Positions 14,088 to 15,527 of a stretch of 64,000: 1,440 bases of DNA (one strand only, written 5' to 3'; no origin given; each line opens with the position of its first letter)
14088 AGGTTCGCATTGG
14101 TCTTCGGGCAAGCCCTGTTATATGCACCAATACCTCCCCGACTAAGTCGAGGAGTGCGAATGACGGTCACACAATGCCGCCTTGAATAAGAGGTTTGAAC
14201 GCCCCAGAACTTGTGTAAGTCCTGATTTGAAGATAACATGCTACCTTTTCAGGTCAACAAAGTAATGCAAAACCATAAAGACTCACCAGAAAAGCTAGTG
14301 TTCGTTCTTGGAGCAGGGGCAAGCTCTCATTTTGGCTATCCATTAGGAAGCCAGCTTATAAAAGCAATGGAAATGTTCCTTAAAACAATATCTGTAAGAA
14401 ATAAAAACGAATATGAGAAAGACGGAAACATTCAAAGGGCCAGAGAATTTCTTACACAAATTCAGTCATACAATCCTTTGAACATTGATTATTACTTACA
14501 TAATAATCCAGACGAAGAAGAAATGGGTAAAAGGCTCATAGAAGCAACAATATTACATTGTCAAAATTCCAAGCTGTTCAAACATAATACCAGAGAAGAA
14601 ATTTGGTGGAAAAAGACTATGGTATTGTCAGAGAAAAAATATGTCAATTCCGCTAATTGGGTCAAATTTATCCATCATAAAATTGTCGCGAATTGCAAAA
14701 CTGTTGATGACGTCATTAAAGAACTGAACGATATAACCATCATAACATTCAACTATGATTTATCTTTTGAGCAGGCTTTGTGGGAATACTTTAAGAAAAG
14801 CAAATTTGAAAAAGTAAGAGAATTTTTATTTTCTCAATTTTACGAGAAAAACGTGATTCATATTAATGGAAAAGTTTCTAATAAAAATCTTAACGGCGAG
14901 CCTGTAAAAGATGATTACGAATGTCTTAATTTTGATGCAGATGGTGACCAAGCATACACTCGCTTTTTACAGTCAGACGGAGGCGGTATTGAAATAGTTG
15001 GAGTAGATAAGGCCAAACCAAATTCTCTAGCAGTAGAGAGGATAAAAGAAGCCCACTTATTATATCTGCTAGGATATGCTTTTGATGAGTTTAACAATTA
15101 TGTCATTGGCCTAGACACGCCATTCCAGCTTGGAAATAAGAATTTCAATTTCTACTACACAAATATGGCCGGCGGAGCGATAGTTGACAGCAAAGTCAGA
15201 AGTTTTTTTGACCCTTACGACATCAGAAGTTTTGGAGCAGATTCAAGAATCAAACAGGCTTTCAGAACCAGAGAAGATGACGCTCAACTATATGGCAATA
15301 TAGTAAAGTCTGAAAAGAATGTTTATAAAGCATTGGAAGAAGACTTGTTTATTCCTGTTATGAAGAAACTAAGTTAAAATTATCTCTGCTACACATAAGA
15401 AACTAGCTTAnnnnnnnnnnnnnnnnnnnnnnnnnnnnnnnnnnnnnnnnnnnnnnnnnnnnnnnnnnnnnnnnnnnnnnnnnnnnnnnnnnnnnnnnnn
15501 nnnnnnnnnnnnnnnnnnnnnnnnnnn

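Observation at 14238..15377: Minimal stand-alone SIR2_2-type protein with an unusually long insert between the NAD loop and the catalytic Asn motif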

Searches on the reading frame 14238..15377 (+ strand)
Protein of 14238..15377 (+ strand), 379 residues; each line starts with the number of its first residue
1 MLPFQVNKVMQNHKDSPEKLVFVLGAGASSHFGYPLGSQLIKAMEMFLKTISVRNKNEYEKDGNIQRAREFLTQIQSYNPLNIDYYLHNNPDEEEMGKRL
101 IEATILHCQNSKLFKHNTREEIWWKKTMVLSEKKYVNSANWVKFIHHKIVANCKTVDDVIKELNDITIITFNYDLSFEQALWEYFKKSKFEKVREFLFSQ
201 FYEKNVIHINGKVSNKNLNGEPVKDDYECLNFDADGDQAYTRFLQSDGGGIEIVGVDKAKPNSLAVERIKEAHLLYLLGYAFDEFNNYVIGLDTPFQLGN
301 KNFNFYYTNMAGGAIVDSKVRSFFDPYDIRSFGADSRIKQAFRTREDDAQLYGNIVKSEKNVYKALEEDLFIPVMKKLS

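Call 3: search_protein_families(library=pfam, proteins=[window:14238-15377:+], max_evalue=1)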
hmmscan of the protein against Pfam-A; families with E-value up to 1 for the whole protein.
window:14238-15377:+ (379 aa): 2 families
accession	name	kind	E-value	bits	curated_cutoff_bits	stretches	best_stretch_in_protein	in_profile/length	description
PF13289.12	SIR2_2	-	0.00031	21.3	24.5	1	167-245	2-78/141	SIR2-like domain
PF22138.2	MjAgo_N-like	-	0.064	14.3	27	1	300-329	13-43/69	Archaeal argonaute protein N-terminal domain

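Call 4: search_protein_families(library=padloc, proteins=[window:14238-15377:+], max_evalue=1)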
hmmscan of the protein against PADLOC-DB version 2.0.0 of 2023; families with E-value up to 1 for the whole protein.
window:14238-15377:+ (379 aa): 2 families
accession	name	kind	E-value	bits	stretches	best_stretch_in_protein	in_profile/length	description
PDLC04081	SIR2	-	2.7e-05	21.5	1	4-180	3-152/345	-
PDLC02408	Aga_SIR2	-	7.1e-05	20.1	1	18-204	6-187/343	Class II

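Call 6: find_homologous_proteins(query=window:14238-15377:+, max_evalue=0.001)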
Query window:14238-15377:+ (379 aa): 15 proteins with E <= 0.001 among 2116 candidates.
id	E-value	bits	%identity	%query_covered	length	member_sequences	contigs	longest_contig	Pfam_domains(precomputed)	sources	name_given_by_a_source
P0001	1.2e-248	842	100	98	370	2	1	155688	-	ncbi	-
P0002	1.0e-98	349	48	95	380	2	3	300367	-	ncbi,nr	ncbi:MAG: hypothetical protein PQ612_09780 [Rickettsiales bacterium]|nr:hypothetical protein [Pseudo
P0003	6.8e-96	339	46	97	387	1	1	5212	-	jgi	jgi:hypothetical protein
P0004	1.6e-86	309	44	96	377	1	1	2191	-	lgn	-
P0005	6.3e-85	303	45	95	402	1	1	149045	-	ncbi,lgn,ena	-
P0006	2.3e-77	278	41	94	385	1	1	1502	-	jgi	jgi:hypothetical protein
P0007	2.2e-71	259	41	95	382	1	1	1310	-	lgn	-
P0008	4.1e-69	251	41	94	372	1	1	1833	-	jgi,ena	jgi:hypothetical protein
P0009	4.4e-65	238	41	94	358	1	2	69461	-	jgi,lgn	jgi:hypothetical protein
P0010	5.4e-63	231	37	94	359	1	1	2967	-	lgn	-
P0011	2.0e-44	170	36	94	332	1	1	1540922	-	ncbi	-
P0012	1.2e-10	59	26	68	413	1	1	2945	-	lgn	-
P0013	2.4e-10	58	24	68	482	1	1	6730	-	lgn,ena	-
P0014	2.8e-9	54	28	72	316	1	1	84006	-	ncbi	-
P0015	8.8e-8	50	26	72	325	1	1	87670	PF13289.13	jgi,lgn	jgi:hypothetical protein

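Call 8: search_solved_structures(query=window:14238-15377:+, max_evalue=10, show_alignments=2)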
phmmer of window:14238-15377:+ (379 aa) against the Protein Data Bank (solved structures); distinct sequences matched with E-value up to 10: 7.
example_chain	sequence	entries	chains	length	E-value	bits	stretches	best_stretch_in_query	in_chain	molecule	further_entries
3pva_A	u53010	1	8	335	0.91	11.5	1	135-184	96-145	PROTEIN (PENICILLIN V ACYLASE)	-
2z71_A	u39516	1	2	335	0.94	11.5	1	135-184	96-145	Penicillin acylase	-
2quy_A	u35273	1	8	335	0.95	11.5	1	135-183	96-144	Penicillin acylase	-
2iwm_A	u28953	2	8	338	0.95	11.5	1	135-184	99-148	PENICILLIN ACYLASE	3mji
2pva_A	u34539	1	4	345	0.96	11.5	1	135-184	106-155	PENICILLIN V ACYLASE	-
3tp2_A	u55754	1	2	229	1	11.4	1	85-120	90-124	Pre-mRNA-splicing factor CWC2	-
3u1l_A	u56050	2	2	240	1.1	11.2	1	85-120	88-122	Pre-mRNA-splicing factor CWC2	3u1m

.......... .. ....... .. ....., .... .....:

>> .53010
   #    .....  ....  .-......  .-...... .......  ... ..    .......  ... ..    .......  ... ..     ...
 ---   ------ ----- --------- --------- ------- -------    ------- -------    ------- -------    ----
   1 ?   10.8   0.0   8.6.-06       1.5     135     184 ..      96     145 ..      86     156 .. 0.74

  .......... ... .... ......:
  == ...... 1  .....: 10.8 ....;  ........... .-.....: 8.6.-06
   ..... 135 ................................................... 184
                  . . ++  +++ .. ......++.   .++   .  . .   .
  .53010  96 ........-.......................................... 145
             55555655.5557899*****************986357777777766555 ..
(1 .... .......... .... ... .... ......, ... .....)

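Call 13: search_solved_structures(query=A1, max_evalue=10, show_alignments=3)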
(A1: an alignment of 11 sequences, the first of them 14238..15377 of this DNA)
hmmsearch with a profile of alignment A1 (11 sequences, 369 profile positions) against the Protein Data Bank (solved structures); distinct sequences matched with E-value up to 10: 1.
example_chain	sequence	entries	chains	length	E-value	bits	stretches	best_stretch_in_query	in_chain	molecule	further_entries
8uad_B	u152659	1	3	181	0.68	12.3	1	259-289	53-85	Hemagglutinin HA2 chain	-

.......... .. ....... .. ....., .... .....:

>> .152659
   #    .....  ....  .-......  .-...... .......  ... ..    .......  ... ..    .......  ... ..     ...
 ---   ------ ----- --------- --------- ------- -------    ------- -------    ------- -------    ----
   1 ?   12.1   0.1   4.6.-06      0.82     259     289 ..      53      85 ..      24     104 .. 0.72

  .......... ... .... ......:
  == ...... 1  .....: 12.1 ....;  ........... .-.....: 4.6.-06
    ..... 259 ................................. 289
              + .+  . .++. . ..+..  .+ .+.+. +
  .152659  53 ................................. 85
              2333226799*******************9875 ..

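Call 14: search_protein_families(library=pfam, alignment_id=A1, max_evalue=0.1)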
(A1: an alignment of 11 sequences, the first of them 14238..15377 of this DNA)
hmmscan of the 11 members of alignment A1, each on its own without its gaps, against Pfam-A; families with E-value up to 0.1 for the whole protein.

A. member 1, window:14238-15377:+ (379 aa): 2 families
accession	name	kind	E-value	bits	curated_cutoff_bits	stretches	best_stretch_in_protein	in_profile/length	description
PF13289.12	SIR2_2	-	0.00031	21.3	24.5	1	167-245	2-78/141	SIR2-like domain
PF22138.2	MjAgo_N-like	-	0.064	14.3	27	1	300-329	13-43/69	Archaeal argonaute protein N-terminal domain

B. families by the number of members that match (of 11 scanned): 5 families
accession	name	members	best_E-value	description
PF13289.12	SIR2_2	9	0.00031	SIR2-like domain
PF02146.23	SIR2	1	0.0097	Sir2 family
PF01753.24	zf-MYND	1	0.052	MYND finger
PF22138.2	MjAgo_N-like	1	0.064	Archaeal argonaute protein N-terminal domain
PF24973.1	EGF_LMN_ATRN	1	0.078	Laminin/attractin EGF domain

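Call 15: find_encoding_contigs(protein=P0002, flank=8000, max_places=3)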
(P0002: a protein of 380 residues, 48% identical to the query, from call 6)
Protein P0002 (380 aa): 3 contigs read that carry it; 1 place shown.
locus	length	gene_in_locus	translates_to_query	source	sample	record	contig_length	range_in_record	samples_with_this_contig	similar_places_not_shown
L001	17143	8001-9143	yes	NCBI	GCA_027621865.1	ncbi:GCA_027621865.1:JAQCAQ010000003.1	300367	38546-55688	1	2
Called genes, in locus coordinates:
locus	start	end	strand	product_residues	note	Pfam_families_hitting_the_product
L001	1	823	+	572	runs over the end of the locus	PF13191:AAA_16 (faint)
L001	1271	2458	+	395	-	-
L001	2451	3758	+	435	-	-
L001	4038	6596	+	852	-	PF02016:Peptidase_S66 (faint), PF17676:Peptidase_S66C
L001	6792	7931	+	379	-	-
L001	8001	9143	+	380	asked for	-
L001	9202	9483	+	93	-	PF05015:HigB-like_toxin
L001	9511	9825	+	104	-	PF01381:HTH_3, PF12844:HTH_19 (weak), PF13443:HTH_26 (weak)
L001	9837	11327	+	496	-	PF00239:Resolvase, PF07508:Recombinase, PF13408:Zn_ribbon_recom (faint)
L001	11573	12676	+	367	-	PF13439:Glyco_transf_4 (weak), PF20706:GT4-conflict, PF00534:Glycos_transf_1, PF13692:Glyco_trans_1_4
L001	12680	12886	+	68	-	PF04102:SlyX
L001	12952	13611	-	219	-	PF00834:Ribul_P_3_epim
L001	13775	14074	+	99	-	PF01381:HTH_3, PF13443:HTH_26 (weak)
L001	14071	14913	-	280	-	PF02749:QRPTase_N, PF01729:QRPTase_C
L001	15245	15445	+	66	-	PF04384:Fe-S_assembly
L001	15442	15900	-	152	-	-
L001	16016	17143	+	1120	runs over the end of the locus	PF00580:UvrD-helicase, PF13245:AAA_19 (weak), PF13361:UvrD_C, PF13538:UvrD_C_2 (faint), PF12705:PDDEXK_1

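Call 16: find_encoding_contigs(protein=P0005, flank=8000, max_places=3)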
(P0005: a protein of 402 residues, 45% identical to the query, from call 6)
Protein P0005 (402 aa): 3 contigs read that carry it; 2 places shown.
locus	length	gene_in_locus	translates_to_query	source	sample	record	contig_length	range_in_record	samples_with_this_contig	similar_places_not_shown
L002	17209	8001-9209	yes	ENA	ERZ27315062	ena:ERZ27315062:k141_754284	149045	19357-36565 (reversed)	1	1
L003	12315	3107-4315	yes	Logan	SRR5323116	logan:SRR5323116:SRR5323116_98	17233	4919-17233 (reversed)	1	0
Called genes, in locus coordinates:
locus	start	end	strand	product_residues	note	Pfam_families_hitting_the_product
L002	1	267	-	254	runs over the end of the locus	PF01451:LMWPc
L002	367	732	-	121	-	PF12840:HTH_20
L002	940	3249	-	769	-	PF13176:TPR_7 (faint), PF24575:TPR_Slam (faint), PF00515:TPR_1 (faint), PF07719:TPR_2 (faint), PF13174:TPR_6 (faint), PF13181:TPR_8 (faint), PF13432:TPR_16 (weak), PF14559:TPR_19, +5 more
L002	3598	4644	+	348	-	PF01180:DHO_dh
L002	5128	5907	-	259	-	PF01066:CDP-OH_P_transf, PF08009:CDP-OH_P_tran_2 (weak)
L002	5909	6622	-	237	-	PF02666:PS_Dcarbxylase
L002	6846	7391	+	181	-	PF18306:LDcluster4, PF03641:Lysine_decarbox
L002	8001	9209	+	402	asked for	-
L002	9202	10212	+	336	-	PF13310:Virulence_RhuM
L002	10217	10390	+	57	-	PF00239:Resolvase (weak)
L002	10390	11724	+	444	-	PF00239:Resolvase (faint), PF07508:Recombinase, PF13408:Zn_ribbon_recom (weak)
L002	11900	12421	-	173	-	-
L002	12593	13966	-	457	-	-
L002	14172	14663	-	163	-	PF02130:YbeY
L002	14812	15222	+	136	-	PF01475:FUR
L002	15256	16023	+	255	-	-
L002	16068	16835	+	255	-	-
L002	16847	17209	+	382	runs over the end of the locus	PF12833:HTH_18, PF00165:HTH_AraC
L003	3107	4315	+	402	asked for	-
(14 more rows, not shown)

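Call 17: find_encoding_contigs(protein=P0011, flank=8000, max_places=3)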
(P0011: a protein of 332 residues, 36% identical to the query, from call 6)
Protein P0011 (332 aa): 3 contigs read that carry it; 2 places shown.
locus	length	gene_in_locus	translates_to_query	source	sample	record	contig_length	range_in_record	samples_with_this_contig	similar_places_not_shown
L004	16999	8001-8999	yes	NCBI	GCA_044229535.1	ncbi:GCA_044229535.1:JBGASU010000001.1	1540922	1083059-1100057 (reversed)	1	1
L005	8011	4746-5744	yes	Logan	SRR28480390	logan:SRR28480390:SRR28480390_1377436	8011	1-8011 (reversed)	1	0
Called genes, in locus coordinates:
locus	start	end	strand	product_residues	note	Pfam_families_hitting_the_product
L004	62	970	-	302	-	PF01040:UbiA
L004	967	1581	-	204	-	PF00329:Complex1_30kDa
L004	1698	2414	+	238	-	PF20772:TACO1_YebC_N, PF01709:Transcrip_reg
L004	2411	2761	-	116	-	-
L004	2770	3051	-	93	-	PF05015:HigB-like_toxin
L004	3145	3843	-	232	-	PF01479:S4, PF00849:PseudoU_synth_2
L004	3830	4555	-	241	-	PF07722:Peptidase_C26, PF00117:GATase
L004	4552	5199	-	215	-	PF00697:PRAI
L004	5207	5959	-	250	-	PF01066:CDP-OH_P_transf, PF08009:CDP-OH_P_tran_2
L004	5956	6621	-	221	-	PF02666:PS_Dcarbxylase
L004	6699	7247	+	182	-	PF18306:LDcluster4, PF03641:Lysine_decarbox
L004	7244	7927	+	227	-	PF01113:DapB_N, PF05173:DapB_C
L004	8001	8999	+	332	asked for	-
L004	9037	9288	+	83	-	-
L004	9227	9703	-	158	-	PF05258:DciA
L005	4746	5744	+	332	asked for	-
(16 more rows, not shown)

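Call 21: search_protein_families(library=phrogs, proteins=[window:14238-15377:+], max_evalue=0.01)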
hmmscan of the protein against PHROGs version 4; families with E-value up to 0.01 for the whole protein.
window:14238-15377:+ (379 aa): 1 family
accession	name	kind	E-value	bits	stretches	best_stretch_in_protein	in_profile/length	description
phrog_34410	-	unknown function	0.0013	19.7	1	130-194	15-82/85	-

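Call 22: search_protein_families(library=ncbifam, proteins=[window:14238-15377:+], max_evalue=0.01)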
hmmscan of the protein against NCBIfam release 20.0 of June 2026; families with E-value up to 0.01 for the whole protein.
window:14238-15377:+ (379 aa): 0 families

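Call 23: predict_structure(alignment_id=A1)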
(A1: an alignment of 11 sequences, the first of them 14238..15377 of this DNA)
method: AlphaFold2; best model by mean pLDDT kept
length: 379 residues; sequences in the alignment: 11
mean_pLDDT: 77.5   pTM: 0.81
mean pLDDT of the five models: 77.5, 76.2, 73.6, 71.8, 71.3
residues with pLDDT >= 90: 81; 70-90: 200; 50-70: 70; < 50: 28
segments of 3 or more residues with pLDDT < 50: 1-15, 127-132, 373-379
pLDDT, mean of each block of 10 residues (from residue 1): 33 57 78 77 90 72 88 88 85 94 86 68 61 57 67 87 91 85 87 91 92 82 76 73 89 72 91 86 83 72 77 76 85 77 72 83 71 41
secondary structure, 60 per line:
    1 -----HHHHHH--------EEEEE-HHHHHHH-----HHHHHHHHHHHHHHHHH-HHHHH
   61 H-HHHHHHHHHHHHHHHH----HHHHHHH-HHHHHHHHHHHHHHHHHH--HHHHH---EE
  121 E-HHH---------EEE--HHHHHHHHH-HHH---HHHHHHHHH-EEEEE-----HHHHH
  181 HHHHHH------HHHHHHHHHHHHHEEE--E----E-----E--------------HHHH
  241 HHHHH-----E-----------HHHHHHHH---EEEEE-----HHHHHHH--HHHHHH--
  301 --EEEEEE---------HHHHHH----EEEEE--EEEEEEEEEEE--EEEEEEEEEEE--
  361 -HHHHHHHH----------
elements in order: H6-11 E20-24 H26-32 H38-54 H56-61 H63-78 H83-89 H91-108 H111-115 E119-121 E135-137 H140-148 H156-164 E166-170 H176-186 H193-205 E206-208 H237-245 H263-270 E274-278 H284-290 H293-298 E303-308 H318-323 E328-332 E335-345 E348-358 H362-369

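Call 25: search_protein_representatives(alignment_id=A1)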
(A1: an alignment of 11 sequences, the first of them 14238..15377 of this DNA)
Query: 11 sequences, 369 profile positions. Proteins with E-value up to 0.001 (for the whole library): 7350; up to 1e-10: 3472; up to 1e-30: 242. The best 150 are listed.
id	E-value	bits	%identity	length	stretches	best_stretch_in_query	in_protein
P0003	2.1e-154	530.7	-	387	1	2-369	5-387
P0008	2.0e-145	501.1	-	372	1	1-366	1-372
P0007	2.7e-144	497.4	-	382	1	1-367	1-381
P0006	6.8e-139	479.6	-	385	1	2-368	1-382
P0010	9.0e-135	466.0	-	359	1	2-367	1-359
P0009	7.5e-127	440.0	-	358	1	2-368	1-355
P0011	9.2e-115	400.2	-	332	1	5-364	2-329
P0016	1.1e-92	327.5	-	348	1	7-368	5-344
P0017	3.9e-54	200.7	-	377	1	5-363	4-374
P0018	5.4e-53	197.0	-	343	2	121-318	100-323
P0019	5.7e-51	190.3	-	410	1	6-363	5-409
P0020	1.4e-48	182.5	-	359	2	137-365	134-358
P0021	2.4e-48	181.7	-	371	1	4-362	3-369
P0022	3.4e-48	181.2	-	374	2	128-365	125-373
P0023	1.1e-47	179.4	-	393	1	4-364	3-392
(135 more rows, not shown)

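Call 26: fold_search(model_id=the predicted structure, library=pdb)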
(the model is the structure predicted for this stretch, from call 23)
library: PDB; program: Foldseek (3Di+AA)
matches with E <= 10: 166; with E <= 0.001: 0
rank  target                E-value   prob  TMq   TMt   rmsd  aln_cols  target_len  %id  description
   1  8sub_K                1.2e-03  0.96  0.31  0.30  13.5       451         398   14  E. coli SIR2-HerA complex (dodecamer SIR2 pentamer HerA) (released 2023-12-27)
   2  8y80_E                1.3e-03  1.00  0.36  0.26  11.4       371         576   14  Cryo-EM structure of the tetrameric SPARSA gRNA-ssDNA complex (released 2024-10-16)
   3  8suw_F                2.0e-03  0.96  0.34  0.33  12.5       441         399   14  E. coli SIR2-HerA complex (dodecamer SIR2 bound 4 protomers of HerA) (released 2024-03-27)
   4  8su9_D                2.2e-03  0.98  0.37  0.36  11.7       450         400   13  E. coli SIR2-HerA complex (hexamer HerA bound with dodecamer Sir2) (released 2024-03-27)
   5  8sub_D                3.5e-03  0.91  0.32  0.31  12.8       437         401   13  E. coli SIR2-HerA complex (dodecamer SIR2 pentamer HerA) (released 2023-12-27)
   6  8wyc_C                3.7e-03  0.97  0.31  0.40  11.0       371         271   13  Cryo-EM structure of DSR2 (H171A)-tube-NAD+ (partial) complex (released 2024-04-10)
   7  8uae_F                3.9e-03  0.97  0.40  0.40  11.0       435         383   14  E. coli Sir2_HerA complex (12:6) with ATPgamaS (released 2023-12-27)
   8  8sub_F                4.3e-03  0.97  0.40  0.38  11.0       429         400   14  E. coli SIR2-HerA complex (dodecamer SIR2 pentamer HerA) (released 2023-12-27)
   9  8sub_G                4.6e-03  0.87  0.32  0.31  14.1       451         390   15  E. coli SIR2-HerA complex (dodecamer SIR2 pentamer HerA) (released 2023-12-27)
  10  8sub_E                5.1e-03  0.90  0.32  0.31  13.7       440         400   14  E. coli SIR2-HerA complex (dodecamer SIR2 pentamer HerA) (released 2023-12-27)
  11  8yhx_I                5.3e-03  0.82  0.27  0.25  16.0       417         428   14  Cryo-EM structure of the trimeric HerA (released 2024-11-06)
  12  8suw_B                7.0e-03  0.96  0.39  0.38  11.6       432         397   12  E. coli SIR2-HerA complex (dodecamer SIR2 bound 4 protomers of HerA) (released 2024-03-27)
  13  8sub_A                7.3e-03  0.90  0.33  0.32  12.9       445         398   15  E. coli SIR2-HerA complex (dodecamer SIR2 pentamer HerA) (released 2023-12-27)
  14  8sub_B                9.1e-03  0.92  0.38  0.37  11.2       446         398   14  E. coli SIR2-HerA complex (dodecamer SIR2 pentamer HerA) (released 2023-12-27)
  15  8uae_B                1.2e-02  0.90  0.37  0.37  11.6       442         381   14  E. coli Sir2_HerA complex (12:6) with ATPgamaS (released 2023-12-27)
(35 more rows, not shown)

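Call 28: search_protein_families(library=pfam, alignment_id=A2, max_evalue=0.01)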
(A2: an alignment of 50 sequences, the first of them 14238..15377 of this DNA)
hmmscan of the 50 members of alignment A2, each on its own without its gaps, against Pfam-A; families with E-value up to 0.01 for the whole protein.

A. member 1, window:14238-15377:+ (379 aa): 1 family
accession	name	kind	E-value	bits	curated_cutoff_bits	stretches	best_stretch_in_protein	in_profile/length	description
PF13289.12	SIR2_2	-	0.00031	21.3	24.5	1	167-245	2-78/141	SIR2-like domain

B. families by the number of members that match (of 50 scanned): 4 families
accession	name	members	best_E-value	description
PF13289.12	SIR2_2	11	0.00011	SIR2-like domain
PF14253.11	AbiH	2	2.9e-06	Bacteriophage abortive infection AbiH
PF17908.6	APAF1_C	1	0.0029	APAF-1 helical domain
PF05301.17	Acetyltransf_16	1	0.0045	GNAT acetyltransferase, Mec-17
